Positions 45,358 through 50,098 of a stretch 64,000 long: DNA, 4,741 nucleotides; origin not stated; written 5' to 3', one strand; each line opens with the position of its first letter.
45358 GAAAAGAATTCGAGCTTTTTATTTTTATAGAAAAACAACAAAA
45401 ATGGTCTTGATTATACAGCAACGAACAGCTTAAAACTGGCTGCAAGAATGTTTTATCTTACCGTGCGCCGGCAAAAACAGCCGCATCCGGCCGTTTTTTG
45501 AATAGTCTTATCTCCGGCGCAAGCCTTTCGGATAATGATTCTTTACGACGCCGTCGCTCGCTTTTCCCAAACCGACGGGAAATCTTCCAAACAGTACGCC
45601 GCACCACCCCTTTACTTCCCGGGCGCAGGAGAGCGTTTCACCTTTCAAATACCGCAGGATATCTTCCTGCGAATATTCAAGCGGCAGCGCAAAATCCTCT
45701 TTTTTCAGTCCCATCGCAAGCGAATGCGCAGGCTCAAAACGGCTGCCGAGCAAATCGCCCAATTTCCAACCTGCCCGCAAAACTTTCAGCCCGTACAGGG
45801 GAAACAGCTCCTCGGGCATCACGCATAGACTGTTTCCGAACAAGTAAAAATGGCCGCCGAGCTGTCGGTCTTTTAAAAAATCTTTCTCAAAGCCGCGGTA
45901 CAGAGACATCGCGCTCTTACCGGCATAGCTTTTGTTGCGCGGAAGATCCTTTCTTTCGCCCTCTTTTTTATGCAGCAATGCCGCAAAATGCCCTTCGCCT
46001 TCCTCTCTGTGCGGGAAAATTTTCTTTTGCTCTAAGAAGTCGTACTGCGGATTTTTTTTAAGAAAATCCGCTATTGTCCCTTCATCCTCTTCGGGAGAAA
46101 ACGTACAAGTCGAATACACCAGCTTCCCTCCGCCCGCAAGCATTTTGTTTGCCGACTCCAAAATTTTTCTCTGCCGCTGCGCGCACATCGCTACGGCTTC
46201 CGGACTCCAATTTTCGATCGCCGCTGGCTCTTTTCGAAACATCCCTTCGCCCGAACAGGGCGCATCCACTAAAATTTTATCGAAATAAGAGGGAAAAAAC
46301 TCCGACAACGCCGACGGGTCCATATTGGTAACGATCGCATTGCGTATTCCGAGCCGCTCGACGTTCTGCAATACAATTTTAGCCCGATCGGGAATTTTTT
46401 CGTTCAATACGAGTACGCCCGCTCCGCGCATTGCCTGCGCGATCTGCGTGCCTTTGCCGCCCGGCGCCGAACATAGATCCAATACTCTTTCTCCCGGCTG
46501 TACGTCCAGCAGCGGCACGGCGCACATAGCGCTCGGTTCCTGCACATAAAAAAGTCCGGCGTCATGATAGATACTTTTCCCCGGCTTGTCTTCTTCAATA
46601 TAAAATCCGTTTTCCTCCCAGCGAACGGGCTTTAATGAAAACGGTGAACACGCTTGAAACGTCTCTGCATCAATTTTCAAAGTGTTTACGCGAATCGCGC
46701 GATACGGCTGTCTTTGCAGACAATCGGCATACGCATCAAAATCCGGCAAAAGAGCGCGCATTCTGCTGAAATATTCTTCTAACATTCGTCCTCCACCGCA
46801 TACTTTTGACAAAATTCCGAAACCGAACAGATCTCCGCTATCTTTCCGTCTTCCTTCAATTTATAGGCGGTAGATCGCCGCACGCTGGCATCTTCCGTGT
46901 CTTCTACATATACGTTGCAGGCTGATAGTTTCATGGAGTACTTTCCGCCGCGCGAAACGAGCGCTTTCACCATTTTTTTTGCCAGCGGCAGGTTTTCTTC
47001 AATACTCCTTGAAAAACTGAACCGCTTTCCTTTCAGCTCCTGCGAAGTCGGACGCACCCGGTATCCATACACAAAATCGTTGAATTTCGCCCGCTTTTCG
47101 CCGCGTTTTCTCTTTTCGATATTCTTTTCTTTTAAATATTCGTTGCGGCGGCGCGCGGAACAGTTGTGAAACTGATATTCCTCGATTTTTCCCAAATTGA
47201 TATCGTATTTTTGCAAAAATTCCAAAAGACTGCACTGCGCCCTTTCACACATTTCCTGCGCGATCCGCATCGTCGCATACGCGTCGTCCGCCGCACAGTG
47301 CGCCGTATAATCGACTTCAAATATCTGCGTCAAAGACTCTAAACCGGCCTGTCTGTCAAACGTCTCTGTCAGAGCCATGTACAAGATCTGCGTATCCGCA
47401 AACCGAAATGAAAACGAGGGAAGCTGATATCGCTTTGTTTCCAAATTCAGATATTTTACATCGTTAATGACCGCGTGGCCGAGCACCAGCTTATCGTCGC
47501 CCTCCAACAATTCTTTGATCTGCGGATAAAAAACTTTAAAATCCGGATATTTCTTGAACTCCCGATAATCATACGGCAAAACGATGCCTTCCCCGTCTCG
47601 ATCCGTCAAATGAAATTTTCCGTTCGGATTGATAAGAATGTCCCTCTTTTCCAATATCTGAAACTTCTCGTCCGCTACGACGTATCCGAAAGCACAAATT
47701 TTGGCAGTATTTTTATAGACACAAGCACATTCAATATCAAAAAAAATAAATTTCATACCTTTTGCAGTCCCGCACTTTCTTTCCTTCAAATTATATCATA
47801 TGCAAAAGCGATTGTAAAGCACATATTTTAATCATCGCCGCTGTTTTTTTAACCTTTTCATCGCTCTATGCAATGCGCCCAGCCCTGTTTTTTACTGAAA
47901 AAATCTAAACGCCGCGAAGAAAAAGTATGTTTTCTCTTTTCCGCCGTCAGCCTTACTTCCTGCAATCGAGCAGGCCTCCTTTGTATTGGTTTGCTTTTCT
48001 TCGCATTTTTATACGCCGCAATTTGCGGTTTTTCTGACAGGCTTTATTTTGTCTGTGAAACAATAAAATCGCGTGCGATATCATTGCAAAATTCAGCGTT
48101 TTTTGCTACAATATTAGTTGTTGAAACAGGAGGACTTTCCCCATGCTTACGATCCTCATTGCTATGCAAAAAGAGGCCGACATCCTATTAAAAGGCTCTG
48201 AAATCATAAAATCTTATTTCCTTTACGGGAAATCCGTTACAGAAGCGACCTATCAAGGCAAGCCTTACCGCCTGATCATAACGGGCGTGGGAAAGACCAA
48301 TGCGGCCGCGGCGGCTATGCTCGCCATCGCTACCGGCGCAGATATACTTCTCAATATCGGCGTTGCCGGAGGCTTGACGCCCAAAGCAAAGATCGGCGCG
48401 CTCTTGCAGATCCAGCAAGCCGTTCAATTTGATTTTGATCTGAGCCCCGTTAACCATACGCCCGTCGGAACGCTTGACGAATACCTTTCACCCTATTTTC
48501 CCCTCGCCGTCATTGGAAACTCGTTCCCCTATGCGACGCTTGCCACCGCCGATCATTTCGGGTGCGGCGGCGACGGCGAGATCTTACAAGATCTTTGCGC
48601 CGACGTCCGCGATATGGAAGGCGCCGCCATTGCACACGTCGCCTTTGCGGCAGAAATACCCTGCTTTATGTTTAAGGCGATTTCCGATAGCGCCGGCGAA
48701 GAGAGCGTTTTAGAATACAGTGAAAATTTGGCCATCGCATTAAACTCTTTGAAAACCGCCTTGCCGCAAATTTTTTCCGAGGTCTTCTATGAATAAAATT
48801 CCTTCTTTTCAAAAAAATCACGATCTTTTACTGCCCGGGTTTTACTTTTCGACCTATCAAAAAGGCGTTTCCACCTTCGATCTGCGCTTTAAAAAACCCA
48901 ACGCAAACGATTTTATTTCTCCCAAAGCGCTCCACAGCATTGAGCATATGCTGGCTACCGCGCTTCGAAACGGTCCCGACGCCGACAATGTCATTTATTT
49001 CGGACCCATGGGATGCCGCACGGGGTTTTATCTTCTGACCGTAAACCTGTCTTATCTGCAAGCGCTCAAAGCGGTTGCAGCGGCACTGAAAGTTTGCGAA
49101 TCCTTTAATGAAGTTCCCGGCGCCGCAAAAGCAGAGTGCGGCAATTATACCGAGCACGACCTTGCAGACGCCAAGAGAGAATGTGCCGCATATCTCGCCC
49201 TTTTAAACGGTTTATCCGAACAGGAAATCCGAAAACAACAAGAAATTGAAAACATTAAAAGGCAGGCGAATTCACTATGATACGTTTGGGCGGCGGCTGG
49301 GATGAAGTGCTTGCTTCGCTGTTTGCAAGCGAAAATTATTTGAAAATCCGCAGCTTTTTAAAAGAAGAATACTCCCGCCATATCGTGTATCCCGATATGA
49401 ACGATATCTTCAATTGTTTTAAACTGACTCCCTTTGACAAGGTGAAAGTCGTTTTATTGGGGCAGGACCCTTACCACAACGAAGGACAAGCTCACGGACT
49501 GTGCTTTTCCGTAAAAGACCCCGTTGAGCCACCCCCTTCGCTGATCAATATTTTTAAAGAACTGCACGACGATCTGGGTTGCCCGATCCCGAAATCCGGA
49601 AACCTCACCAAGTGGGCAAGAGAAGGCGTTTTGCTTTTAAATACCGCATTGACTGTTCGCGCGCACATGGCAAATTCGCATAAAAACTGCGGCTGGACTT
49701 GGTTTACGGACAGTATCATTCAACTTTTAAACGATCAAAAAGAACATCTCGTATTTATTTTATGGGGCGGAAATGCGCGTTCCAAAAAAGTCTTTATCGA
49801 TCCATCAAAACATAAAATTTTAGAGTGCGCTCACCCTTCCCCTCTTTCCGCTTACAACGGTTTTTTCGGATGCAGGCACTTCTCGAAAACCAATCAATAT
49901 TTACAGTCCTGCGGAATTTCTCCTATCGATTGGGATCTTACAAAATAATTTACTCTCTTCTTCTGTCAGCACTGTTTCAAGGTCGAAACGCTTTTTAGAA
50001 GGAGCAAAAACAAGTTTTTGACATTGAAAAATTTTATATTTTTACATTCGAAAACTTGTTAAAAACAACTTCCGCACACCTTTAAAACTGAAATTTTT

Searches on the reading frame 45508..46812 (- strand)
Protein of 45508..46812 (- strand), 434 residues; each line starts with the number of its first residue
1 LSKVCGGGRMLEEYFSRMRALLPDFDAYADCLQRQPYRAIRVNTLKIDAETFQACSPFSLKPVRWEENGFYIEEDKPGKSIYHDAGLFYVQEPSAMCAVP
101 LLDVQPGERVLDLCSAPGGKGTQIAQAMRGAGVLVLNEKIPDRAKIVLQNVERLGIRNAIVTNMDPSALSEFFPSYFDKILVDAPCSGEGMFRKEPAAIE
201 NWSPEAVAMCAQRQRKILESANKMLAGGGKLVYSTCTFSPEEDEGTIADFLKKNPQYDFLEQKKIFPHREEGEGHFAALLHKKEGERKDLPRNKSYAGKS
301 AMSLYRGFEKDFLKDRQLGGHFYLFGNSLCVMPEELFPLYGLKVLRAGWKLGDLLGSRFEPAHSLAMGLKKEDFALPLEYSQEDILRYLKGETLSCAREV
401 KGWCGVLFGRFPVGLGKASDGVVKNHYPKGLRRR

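Call 34: search_protein_families(library=pfam, proteins=[window:45508-46812:-], max_evalue=0.00001)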
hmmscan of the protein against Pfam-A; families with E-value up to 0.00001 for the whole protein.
window:45508-46812:- (434 aa): 4 families
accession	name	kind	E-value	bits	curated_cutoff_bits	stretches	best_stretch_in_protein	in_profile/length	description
PF01189.24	Methyltr_RsmB-F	-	2.3e-46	158.4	27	1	101-280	3-198/199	16S rRNA methyltransferase RsmB/F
PF17125.10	Methyltr_RsmF_N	-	5.1e-24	85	34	1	12-93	3-86/86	N-terminal domain of 16S rRNA methyltransferase RsmF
PF13636.12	Methyltranf_PUA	-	7.4e-18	64.8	27.6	1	386-433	2-49/49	RNA-binding PUA-like domain of methyltransferase RsmF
PF17126.11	RsmF_methylt_CI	-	7.4e-15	55.2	27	1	308-369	2-61/61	RsmF rRNA methyltransferase first C-terminal domain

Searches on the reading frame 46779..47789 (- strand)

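Call 34: search_protein_families(library=pfam, proteins=[window:46779-47789:-], max_evalue=0.00001)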
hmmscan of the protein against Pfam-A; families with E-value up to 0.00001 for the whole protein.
window:46779-47789:- (336 aa): 2 families
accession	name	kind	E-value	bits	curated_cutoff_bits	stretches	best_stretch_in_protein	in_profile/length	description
PF00929.31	RNase_T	-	2.7e-10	41.5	24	1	15-176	1-163/164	Exonuclease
PF21762.3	DEDDh_C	-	4.5e-07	30.7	27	1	101-180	109-188/188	DNA polymerase III subunit epsilon-like, C-terminal domain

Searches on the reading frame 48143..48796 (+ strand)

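Call 34: search_protein_families(library=pfam, proteins=[window:48143-48796:+], max_evalue=0.00001)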
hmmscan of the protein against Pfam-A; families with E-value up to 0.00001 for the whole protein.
window:48143-48796:+ (217 aa): 1 family
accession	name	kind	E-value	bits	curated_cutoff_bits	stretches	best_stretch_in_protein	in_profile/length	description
PF01048.26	PNP_UDP_1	-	2.2e-24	86.6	25.1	1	4-202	4-223/233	Phosphorylase superfamily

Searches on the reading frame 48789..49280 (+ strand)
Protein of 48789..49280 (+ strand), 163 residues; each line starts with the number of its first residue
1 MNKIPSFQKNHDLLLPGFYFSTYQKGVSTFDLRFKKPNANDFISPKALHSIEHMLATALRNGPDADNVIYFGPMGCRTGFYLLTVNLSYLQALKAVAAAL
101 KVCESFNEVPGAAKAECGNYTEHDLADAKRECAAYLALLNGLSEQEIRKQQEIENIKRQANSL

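Call 71: search_protein_families(library=pfam, proteins=[window:48789-49280:+], max_evalue=0.01)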
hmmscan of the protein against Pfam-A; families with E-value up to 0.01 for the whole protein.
window:48789-49280:+ (163 aa): 1 family
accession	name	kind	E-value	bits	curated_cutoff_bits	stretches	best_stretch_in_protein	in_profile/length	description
PF02664.20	LuxS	-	2.8e-41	141.3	27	1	3-137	1-146/154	S-Ribosylhomocysteinase (LuxS)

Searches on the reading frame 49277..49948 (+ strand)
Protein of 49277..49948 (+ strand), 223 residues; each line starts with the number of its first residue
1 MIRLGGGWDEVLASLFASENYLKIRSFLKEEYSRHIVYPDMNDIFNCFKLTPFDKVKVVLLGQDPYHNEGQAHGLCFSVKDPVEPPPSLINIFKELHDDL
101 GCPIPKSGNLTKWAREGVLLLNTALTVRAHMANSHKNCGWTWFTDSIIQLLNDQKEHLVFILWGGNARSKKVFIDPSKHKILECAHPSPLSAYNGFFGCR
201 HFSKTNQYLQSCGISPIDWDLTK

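Call 71: search_protein_families(library=pfam, proteins=[window:49277-49948:+], max_evalue=0.01)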
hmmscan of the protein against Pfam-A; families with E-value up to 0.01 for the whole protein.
window:49277-49948:+ (223 aa): 1 family
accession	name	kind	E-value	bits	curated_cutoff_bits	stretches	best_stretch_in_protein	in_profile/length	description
PF03167.25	UDG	-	9.8e-18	65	24.3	1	50-210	3-141/141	Uracil DNA glycosylase superfamily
